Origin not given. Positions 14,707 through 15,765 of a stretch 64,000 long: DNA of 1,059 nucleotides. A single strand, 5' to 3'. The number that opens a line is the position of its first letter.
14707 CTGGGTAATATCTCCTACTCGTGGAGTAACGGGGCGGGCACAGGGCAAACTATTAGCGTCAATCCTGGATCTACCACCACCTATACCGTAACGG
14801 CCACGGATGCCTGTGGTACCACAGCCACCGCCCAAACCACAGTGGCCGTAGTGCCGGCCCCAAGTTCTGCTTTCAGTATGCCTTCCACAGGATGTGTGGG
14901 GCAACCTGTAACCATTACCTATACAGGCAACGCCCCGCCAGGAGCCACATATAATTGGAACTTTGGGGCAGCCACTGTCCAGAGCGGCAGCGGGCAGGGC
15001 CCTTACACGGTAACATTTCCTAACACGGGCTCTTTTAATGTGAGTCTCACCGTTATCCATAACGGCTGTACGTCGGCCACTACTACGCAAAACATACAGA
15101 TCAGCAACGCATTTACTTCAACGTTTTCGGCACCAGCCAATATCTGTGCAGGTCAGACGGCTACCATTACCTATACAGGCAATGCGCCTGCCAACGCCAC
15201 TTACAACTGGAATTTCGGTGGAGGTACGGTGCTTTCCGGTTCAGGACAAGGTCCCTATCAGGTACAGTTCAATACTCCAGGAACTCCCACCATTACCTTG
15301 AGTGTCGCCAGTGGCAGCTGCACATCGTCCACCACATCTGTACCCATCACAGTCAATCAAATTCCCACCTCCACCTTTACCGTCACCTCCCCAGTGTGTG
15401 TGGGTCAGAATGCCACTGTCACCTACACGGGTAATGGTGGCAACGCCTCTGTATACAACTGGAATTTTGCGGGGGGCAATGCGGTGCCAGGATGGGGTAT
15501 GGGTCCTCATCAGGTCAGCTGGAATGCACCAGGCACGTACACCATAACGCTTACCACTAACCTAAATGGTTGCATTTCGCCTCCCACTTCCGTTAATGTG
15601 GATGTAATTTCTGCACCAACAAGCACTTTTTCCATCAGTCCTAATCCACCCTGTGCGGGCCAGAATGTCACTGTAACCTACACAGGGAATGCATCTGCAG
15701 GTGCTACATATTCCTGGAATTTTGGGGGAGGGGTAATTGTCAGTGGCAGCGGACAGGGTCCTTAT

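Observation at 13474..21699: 2741-aa adhesin built from ~24 tandem 84-aa modules with a T9SS type-B C-terminal domain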

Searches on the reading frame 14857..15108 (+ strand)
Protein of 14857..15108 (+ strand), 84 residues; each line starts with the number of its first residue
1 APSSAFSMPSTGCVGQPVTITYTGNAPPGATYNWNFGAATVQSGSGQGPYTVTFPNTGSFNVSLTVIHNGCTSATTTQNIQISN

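Call 10: search_protein_families(library=pfam, alignment_id=A1, max_evalue=0.001)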
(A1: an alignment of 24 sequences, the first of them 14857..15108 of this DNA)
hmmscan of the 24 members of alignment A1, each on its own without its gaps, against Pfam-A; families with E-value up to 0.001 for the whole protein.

A. member 1, window:14857-15108:+ (84 aa): 2 families
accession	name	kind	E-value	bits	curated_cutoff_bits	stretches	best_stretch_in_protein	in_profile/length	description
PF00801.26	PKD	-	9.7e-08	32.4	23.5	1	14-77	13-76/80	PKD domain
PF18911.6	PKD_4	-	1.2e-06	28.9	27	1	2-81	4-84/85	PKD domain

B. families by the number of members that match (of 24 scanned): 5 families
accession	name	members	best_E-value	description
PF18911.6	PKD_4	23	1.3e-09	PKD domain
PF00801.26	PKD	22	4.4e-09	PKD domain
PF19081.6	Ig_7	10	3.1e-05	Ig-like domain CHU_C associated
PF19408.5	PKD_6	5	1.5e-05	PKD-like domain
PF22352.2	K319L-like_PKD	1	0.00014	K319L-like, PKD domain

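Call 18: search_solved_structures(query=A1, max_evalue=0.01, show_alignments=2)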
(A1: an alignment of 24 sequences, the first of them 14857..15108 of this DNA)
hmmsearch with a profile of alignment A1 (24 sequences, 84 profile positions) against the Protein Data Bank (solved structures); distinct sequences matched with E-value up to 0.01: 13.
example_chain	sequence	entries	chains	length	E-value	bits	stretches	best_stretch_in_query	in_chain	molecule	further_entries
9flp_A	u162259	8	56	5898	1.4e-33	117.9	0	10-84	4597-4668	The grappling hook protein A in the bacterium Aureispira sp. CCB-QB1 | The grappling hook protein A (GhpA) in the bacterium Aureispira sp. CCB-QB1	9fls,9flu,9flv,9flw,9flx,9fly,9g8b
9lqj_A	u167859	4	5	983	9.2e-09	38.4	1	27-82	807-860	Collagenase ColH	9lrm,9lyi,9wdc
9lrk_A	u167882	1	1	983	9.2e-09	38.4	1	27-82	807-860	Collagenase ColH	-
2c26_A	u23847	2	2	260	7.9e-06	29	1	5-83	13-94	ENDOGLUCANASE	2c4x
4l9d_A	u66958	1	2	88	1.2e-05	28.4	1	26-83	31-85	Protease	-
6aem_A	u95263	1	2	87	1.3e-05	28.3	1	27-82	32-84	PKD domain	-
4jgu_A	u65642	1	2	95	4.3e-05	26.6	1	14-82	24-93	ColH protein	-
6g6o_A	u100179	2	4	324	7.9e-05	25.8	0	35-83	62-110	Ika8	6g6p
4jrw_A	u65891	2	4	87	0.00023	24.3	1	2-83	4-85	Collagenase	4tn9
4aqo_A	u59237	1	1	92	0.00027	24.1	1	2-83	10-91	COLLAGENASE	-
2y72_A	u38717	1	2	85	0.00059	23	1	27-83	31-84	COLLAGENASE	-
4u6t_A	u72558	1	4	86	0.00097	22.3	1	28-82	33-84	ColH protein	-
4u7k_A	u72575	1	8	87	0.001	22.3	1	28-82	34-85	ColH protein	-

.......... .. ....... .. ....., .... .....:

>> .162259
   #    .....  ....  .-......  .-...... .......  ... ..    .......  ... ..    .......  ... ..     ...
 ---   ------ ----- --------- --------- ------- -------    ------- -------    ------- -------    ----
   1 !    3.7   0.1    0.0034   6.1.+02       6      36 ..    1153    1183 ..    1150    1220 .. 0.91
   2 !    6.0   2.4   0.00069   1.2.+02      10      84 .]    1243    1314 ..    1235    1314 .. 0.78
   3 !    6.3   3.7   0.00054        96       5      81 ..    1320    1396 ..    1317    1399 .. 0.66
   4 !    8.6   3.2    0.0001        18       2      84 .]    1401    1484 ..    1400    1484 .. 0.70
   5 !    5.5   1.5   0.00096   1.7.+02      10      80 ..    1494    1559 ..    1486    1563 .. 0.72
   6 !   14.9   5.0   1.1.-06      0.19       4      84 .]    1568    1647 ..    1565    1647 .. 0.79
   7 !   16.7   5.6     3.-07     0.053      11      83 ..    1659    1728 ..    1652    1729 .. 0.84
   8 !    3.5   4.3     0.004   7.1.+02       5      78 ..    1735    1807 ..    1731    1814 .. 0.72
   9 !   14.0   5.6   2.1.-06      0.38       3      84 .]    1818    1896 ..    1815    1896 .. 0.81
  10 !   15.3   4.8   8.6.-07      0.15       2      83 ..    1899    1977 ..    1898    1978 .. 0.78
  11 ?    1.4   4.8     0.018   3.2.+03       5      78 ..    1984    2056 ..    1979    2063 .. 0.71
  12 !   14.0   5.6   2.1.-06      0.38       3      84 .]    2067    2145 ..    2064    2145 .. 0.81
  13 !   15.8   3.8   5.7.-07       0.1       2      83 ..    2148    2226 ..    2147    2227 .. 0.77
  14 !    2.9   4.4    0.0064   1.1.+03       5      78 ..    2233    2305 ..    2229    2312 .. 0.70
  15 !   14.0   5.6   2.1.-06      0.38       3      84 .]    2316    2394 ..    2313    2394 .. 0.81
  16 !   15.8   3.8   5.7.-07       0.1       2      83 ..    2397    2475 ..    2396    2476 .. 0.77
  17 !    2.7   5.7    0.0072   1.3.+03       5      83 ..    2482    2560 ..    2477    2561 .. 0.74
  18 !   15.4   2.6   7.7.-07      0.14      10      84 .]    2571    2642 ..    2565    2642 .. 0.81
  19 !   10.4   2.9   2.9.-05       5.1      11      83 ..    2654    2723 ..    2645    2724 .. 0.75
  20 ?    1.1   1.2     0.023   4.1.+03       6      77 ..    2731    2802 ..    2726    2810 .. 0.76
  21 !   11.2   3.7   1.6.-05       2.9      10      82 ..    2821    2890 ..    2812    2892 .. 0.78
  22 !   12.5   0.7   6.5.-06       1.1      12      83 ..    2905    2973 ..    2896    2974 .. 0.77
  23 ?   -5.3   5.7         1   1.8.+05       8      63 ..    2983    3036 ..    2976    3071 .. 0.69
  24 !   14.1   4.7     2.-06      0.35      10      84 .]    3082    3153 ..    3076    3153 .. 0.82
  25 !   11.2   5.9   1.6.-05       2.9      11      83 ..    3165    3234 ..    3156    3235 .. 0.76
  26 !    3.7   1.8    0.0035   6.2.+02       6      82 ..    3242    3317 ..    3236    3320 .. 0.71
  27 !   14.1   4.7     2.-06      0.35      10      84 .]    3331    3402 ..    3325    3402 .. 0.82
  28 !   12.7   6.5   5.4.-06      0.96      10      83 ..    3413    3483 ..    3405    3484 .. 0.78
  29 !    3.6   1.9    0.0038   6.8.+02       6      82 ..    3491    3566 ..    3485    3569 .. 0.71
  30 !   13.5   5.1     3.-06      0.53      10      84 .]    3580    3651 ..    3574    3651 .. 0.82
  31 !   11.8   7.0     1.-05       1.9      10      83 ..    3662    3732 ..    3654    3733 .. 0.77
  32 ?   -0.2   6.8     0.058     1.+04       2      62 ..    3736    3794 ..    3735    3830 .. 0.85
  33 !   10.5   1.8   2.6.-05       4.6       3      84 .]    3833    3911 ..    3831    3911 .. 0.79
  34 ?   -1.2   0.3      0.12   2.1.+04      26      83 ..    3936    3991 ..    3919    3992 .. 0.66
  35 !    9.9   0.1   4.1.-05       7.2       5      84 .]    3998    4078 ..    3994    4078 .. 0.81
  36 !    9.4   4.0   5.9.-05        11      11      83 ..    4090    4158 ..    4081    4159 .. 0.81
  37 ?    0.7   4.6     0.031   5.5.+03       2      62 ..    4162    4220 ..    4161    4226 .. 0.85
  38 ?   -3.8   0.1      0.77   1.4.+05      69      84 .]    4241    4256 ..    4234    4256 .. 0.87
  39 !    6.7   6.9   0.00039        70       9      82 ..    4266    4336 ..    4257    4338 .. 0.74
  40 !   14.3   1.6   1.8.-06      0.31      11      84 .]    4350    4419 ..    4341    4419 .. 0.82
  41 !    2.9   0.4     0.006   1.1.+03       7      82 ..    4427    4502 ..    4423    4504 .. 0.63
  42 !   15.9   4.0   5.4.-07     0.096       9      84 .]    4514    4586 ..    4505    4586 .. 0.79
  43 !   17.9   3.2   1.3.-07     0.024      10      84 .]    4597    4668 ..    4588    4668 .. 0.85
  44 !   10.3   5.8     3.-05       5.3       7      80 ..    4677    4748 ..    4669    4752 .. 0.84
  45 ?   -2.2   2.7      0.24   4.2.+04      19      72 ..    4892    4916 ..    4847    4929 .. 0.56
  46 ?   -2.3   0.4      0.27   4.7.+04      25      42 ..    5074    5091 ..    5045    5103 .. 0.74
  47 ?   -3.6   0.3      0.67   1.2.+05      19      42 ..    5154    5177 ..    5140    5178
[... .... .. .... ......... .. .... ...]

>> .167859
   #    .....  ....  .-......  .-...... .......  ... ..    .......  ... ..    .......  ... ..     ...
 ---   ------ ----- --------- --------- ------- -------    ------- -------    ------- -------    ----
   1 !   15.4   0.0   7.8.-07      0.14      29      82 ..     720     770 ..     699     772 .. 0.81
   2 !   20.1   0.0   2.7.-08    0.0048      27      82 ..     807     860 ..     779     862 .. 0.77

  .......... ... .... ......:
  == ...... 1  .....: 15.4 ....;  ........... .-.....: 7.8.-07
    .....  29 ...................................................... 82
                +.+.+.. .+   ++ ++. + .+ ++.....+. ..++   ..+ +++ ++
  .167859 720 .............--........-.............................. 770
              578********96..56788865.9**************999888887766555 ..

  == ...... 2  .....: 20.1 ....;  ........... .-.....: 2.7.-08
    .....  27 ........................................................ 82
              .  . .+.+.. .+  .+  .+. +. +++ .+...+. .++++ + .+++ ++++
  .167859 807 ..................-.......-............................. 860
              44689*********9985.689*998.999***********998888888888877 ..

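Call 54: find_homologous_proteins(query=A1, max_evalue=1e-10)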
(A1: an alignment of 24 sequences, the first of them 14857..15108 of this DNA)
Query A1 (24 sequences) (84 aa, profile of the alignment): 2 proteins with E <= 1e-10 among 1028 candidates.
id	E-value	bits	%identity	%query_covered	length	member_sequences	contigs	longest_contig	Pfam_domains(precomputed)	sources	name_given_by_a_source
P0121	9.0e-45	168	54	80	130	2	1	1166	PF00801.27,PF18911.7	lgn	-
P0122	4.6e-24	102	54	83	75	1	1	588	-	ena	-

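Call 62: search_protein_representatives(alignment_id=A1)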
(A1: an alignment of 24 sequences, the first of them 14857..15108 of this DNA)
Query: 24 sequences, 84 profile positions. Proteins with E-value up to 0.001 (for the whole library): 44549; up to 1e-10: 17117; up to 1e-30: 3432. The best 150 are listed.
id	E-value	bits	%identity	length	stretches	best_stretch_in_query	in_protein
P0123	0.0e+00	2864.1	-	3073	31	2-84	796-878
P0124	0.0e+00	1808.0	-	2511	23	2-83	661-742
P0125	0.0e+00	1635.6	-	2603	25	2-83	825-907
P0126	0.0e+00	1547.2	-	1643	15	1-83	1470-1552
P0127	0.0e+00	1300.7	-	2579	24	2-82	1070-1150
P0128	0.0e+00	1230.2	-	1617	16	1-84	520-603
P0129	0.0e+00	1161.2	-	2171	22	1-82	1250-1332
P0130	0.0e+00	1154.4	-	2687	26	2-83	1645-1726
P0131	0.0e+00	1091.9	-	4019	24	3-82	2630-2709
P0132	0.0e+00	1071.2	-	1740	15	1-83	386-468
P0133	0.0e+00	1003.9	-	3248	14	2-82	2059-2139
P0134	1.5e-298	980.0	-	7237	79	2-83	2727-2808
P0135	4.4e-294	965.6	-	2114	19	2-83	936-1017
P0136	4.2e-291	956.0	-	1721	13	1-83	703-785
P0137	3.6e-283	930.6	-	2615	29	1-84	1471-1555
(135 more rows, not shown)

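Call 66: find_encoding_contigs(protein=P0123, flank=10000, max_places=3)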
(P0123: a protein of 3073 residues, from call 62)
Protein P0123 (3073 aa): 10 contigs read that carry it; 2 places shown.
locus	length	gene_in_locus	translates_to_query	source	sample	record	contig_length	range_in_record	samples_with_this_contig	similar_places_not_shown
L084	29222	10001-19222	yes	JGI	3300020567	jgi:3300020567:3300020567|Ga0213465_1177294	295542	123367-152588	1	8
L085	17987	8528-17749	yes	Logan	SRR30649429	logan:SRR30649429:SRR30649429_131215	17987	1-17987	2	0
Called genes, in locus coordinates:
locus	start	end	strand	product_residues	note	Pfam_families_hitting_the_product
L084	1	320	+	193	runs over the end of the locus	PF00281:Ribosomal_L5, PF00673:Ribosomal_L5_C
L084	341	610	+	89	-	PF00253:Ribosomal_S14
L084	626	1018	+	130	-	PF00410:Ribosomal_S8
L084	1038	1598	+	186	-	PF00347:Ribosomal_L6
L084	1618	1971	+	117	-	PF00861:Ribosomal_L18p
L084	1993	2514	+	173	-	PF00333:Ribosomal_S5, PF03719:Ribosomal_S5_C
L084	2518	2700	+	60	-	PF00327:Ribosomal_L30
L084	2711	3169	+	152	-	PF00828:Ribosomal_L27A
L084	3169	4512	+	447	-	PF00344:SecY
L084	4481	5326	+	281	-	PF00557:Peptidase_M24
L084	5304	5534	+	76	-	PF01176:eIF-1a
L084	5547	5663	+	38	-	PF00444:Ribosomal_L36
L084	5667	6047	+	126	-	PF00416:Ribosomal_S13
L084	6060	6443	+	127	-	PF00411:Ribosomal_S11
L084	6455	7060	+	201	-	PF00163:Ribosomal_S4, PF01479:S4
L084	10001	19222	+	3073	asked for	PF26766:Choice_anch_L, PF00801:PKD, PF18911:PKD_4 (weak), PF00801:PKD (weak), PF18911:PKD_4 (weak), PF18911:PKD_4, PF18911:PKD_4, PF13585:CHU_C, +9 more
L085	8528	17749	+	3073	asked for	PF26766:Choice_anch_L, PF00801:PKD, PF18911:PKD_4 (weak), PF00801:PKD (weak), PF18911:PKD_4 (weak), PF18911:PKD_4, PF18911:PKD_4, PF13585:CHU_C, +9 more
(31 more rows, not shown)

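Call 67: find_encoding_contigs(protein=P0126, flank=10000, max_places=3)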
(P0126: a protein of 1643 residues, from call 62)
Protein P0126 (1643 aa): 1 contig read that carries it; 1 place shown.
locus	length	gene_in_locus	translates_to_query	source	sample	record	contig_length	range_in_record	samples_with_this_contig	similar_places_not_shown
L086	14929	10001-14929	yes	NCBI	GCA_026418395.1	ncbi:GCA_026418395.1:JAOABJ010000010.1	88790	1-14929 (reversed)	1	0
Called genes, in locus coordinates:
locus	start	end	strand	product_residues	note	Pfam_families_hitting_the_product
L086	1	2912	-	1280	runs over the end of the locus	PF04563:RNA_pol_Rpb2_1, PF04561:RNA_pol_Rpb2_2, PF04565:RNA_pol_Rpb2_3, PF10385:RNA_pol_Rpb2_45, PF00562:RNA_pol_Rpb2_6, PF04560:RNA_pol_Rpb2_7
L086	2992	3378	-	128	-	PF16320:Ribosomal_L12_N, PF00542:Ribosomal_L12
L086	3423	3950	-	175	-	PF00466:Ribosomal_L10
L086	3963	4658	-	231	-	PF00687:Ribosomal_L1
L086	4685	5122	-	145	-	PF03946:Ribosomal_L11_N, PF00298:Ribosomal_L11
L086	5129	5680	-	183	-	PF02357:NusG, PF00467:KOW (weak)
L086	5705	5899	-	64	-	PF00584:SecE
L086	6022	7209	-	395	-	PF00009:GTP_EFTU, PF03144:GTP_EFTU_D2, PF03143:GTP_EFTU_D3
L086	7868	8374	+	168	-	PF00877:NLPC_P60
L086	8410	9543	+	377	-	PF22842:Pel9A-like_beta_helix (faint), PF05048:NosD, PF13229:Beta_helix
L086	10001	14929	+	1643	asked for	PF26766:Choice_anch_L, PF19081:Ig_7 (faint), PF22352:K319L-like_PKD (faint), PF06832:BiPBP_C (faint), PF00801:PKD (weak), PF18911:PKD_4 (weak), PF00801:PKD (weak), PF18911:PKD_4 (weak), +1 more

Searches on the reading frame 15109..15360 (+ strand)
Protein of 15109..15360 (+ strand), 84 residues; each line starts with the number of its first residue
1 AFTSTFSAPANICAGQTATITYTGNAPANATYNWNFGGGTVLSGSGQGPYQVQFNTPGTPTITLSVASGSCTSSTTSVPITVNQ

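Call 11: search_protein_families(library=pfam, proteins=[window:15109-15360:+], max_evalue=0.01)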
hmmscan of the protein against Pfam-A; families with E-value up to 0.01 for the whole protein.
window:15109-15360:+ (84 aa): 4 families
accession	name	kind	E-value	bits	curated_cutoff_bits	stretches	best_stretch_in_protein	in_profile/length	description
PF18911.6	PKD_4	-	2.1e-07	31.3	27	1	7-81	9-84/85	PKD domain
PF00801.26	PKD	-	1.4e-06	28.6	23.5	1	12-70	11-69/80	PKD domain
PF19408.5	PKD_6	-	1.5e-05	25.7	25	1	5-81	7-81/82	PKD-like domain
PF19081.6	Ig_7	-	0.00021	22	27.3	1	5-83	5-83/84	Ig-like domain CHU_C associated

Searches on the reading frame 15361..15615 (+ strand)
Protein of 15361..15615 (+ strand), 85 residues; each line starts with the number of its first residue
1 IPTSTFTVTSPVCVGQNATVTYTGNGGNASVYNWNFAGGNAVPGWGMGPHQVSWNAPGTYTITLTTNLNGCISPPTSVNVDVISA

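Call 11: search_protein_families(library=pfam, proteins=[window:15361-15615:+], max_evalue=0.01)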
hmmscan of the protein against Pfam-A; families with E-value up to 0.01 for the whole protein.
window:15361-15615:+ (85 aa): 3 families
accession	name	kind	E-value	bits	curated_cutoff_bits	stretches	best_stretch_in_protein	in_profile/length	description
PF00801.26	PKD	-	1.2e-05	25.7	23.5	1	9-67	6-66/80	PKD domain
PF18911.6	PKD_4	-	8e-05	23.1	27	1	2-67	4-69/85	PKD domain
PF19081.6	Ig_7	-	0.0095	16.6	27.3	0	5-82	5-82/84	Ig-like domain CHU_C associated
